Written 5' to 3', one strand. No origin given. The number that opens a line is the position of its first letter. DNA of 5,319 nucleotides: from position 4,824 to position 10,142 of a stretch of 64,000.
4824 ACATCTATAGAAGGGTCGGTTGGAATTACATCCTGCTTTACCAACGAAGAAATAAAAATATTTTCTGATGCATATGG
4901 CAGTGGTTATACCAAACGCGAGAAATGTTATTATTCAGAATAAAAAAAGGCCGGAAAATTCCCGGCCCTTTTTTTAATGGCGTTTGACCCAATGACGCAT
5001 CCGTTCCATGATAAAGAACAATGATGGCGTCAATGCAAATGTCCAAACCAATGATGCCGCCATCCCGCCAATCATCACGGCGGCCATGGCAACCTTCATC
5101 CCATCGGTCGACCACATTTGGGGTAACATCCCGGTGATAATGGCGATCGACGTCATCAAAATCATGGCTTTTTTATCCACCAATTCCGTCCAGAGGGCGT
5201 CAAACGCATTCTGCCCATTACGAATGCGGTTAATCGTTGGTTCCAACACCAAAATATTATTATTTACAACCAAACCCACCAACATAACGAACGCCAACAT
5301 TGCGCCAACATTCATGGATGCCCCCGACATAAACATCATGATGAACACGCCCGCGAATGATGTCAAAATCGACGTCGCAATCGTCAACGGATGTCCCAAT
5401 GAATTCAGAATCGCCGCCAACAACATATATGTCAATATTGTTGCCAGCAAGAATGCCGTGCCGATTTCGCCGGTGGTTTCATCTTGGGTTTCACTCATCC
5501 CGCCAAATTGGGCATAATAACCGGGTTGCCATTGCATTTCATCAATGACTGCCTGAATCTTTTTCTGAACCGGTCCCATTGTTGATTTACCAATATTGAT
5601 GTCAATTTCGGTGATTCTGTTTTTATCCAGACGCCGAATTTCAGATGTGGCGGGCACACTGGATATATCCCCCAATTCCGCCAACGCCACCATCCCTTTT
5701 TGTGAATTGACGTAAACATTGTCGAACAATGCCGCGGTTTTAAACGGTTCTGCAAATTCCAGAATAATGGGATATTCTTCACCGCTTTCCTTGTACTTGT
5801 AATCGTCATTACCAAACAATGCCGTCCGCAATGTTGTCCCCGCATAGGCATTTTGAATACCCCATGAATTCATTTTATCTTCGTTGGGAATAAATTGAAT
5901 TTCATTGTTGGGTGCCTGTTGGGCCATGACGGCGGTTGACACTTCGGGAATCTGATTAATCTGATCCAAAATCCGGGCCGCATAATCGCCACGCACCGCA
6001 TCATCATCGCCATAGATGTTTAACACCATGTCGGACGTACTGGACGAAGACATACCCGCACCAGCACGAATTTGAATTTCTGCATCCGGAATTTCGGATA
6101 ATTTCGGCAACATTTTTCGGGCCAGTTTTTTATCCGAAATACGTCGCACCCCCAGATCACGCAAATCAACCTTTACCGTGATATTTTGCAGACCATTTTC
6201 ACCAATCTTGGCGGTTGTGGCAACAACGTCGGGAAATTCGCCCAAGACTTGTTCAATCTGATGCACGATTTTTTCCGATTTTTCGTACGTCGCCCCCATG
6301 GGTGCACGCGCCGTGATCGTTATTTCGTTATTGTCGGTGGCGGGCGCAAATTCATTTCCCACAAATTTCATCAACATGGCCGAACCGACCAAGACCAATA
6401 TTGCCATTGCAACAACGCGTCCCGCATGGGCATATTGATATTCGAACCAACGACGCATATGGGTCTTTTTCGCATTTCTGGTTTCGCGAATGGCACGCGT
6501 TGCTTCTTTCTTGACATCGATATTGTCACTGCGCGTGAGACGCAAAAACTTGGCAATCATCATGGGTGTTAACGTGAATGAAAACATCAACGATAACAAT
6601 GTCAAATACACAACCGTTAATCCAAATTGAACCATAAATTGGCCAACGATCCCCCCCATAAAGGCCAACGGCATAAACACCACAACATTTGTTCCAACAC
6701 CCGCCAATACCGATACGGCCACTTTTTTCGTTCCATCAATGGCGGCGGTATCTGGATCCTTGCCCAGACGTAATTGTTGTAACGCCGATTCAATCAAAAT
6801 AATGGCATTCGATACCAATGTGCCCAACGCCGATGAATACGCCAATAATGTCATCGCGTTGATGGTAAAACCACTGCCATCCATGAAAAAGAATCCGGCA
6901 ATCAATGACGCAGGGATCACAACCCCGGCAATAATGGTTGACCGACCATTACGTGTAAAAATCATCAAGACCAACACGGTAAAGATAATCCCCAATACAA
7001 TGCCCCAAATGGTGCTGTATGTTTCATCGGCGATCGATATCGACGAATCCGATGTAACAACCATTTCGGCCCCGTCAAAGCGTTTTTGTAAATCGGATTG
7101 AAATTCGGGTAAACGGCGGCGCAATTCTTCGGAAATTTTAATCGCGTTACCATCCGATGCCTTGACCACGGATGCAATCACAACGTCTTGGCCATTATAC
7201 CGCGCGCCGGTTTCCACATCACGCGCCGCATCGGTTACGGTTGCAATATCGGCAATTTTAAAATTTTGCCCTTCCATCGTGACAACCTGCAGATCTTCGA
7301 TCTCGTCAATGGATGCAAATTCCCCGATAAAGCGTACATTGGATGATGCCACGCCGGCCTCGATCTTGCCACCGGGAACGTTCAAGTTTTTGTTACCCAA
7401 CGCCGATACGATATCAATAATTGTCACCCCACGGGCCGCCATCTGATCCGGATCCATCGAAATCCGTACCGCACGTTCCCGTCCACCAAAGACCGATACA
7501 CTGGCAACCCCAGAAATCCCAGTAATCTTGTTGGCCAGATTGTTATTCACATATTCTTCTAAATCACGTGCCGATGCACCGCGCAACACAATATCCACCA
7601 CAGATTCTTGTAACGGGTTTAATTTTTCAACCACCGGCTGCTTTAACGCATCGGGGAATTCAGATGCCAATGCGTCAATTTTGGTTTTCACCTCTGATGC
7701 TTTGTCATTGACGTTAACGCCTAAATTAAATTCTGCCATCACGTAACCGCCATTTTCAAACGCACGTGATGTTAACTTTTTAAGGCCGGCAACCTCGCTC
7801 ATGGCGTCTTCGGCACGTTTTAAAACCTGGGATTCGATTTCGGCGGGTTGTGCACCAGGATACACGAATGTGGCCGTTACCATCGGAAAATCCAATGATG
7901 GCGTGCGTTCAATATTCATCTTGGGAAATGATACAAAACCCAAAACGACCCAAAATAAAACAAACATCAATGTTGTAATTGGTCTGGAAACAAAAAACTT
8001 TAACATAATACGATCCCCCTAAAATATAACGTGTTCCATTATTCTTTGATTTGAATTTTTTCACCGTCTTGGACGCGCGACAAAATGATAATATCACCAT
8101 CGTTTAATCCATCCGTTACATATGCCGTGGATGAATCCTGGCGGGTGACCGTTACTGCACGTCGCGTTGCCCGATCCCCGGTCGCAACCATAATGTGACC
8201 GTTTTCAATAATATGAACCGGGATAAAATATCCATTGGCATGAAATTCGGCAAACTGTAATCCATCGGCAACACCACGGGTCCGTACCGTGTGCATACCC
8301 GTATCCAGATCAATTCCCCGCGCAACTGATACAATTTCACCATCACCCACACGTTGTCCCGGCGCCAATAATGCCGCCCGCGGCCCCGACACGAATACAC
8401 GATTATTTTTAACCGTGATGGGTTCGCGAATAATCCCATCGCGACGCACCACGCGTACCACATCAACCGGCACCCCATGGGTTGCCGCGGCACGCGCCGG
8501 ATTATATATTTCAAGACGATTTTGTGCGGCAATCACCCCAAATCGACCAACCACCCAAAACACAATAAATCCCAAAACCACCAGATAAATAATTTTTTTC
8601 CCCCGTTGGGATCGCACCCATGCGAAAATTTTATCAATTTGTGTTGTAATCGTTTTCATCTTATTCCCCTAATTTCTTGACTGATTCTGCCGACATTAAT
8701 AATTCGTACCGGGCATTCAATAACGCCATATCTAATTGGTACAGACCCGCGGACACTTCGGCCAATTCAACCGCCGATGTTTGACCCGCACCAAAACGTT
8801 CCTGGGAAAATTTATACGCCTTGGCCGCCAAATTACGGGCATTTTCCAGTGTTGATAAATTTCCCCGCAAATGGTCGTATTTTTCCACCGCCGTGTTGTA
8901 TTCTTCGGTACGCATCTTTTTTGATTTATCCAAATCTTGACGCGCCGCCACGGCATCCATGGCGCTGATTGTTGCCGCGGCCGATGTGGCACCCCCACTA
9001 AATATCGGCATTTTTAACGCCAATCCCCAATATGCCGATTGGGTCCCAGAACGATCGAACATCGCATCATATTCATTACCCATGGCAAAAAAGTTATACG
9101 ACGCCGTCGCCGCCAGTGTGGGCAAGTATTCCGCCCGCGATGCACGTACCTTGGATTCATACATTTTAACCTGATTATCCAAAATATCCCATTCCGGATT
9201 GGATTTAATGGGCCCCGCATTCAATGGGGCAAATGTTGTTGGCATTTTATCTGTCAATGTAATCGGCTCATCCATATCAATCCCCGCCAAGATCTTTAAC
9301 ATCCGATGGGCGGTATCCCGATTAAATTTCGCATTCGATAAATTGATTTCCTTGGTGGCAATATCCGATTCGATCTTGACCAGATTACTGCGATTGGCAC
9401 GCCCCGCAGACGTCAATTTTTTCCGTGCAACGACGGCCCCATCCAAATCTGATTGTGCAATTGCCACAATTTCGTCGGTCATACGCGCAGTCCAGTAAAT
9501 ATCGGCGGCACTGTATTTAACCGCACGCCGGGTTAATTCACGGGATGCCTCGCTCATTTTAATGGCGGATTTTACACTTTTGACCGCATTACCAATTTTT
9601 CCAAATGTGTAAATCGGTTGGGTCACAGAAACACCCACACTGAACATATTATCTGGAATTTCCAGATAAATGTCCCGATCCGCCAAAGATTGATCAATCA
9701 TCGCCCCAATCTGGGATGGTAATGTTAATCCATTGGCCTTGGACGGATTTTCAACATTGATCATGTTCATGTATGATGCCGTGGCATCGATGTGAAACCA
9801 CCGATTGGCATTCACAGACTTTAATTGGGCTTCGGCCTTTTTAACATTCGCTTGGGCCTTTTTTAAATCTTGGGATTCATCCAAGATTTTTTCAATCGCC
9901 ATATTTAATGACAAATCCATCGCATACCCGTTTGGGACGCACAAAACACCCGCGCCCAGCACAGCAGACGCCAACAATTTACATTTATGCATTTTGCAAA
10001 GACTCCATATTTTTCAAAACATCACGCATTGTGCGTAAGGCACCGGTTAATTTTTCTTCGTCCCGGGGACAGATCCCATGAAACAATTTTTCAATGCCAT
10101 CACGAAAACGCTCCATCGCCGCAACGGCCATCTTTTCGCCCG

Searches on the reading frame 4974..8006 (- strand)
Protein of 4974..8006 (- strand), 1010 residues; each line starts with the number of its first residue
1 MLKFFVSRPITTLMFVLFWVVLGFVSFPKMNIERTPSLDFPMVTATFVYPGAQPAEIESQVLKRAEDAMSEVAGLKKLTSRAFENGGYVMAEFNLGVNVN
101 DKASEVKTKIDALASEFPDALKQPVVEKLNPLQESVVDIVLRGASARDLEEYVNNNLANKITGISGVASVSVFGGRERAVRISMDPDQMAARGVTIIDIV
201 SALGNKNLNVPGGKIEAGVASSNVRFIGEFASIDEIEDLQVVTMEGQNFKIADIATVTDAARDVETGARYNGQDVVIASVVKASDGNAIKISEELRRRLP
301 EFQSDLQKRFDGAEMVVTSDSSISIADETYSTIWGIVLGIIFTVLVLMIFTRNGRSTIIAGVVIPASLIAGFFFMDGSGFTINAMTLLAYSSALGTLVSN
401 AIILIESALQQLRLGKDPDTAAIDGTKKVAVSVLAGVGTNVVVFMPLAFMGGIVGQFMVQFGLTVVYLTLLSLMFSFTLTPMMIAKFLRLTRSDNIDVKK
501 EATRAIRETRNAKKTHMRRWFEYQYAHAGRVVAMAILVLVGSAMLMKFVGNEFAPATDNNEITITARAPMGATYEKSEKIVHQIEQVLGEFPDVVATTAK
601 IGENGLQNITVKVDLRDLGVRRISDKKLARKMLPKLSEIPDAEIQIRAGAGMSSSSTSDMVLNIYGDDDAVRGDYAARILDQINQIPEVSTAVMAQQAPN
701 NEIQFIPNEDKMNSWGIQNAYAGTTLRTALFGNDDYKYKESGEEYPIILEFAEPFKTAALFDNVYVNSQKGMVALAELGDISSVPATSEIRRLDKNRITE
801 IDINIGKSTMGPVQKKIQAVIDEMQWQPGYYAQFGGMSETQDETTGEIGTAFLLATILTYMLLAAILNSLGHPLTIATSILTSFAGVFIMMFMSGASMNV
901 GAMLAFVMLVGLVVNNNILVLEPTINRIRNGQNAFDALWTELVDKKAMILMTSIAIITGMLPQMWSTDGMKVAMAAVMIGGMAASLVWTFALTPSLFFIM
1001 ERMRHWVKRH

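Call 16: search_protein_families(library=pfam, proteins=[window:4974-8006:-], max_evalue=0.001)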
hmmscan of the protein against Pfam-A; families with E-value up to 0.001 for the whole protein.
window:4974-8006:- (1010 aa): 1 family
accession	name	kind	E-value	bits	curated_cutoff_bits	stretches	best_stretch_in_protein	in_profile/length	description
PF00873.25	ACR_tran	-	1.5e-176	589.5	28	1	1-1000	1-1020/1021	AcrB/AcrD/AcrF family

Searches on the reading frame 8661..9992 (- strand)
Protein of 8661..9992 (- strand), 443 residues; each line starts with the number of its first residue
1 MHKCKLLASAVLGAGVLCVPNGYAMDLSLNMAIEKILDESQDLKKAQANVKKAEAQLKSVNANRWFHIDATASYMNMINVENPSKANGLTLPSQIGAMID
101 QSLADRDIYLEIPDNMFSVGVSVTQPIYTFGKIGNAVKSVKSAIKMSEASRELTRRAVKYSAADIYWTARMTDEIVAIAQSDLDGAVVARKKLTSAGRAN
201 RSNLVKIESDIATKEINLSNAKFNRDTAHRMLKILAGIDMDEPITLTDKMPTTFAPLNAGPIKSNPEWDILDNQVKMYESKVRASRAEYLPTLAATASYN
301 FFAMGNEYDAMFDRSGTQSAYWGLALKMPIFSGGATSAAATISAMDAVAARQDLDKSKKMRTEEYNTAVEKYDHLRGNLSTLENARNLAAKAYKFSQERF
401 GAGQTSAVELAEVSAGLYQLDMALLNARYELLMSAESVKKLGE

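Call 16: search_protein_families(library=pfam, proteins=[window:8661-9992:-], max_evalue=0.001)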
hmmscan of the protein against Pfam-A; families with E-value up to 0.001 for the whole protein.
window:8661-9992:- (443 aa): 1 family
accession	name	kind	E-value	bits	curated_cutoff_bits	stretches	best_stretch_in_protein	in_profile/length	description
PF02321.23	OEP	-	9.8e-43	146.6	22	2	263-434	10-178/187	Outer membrane efflux protein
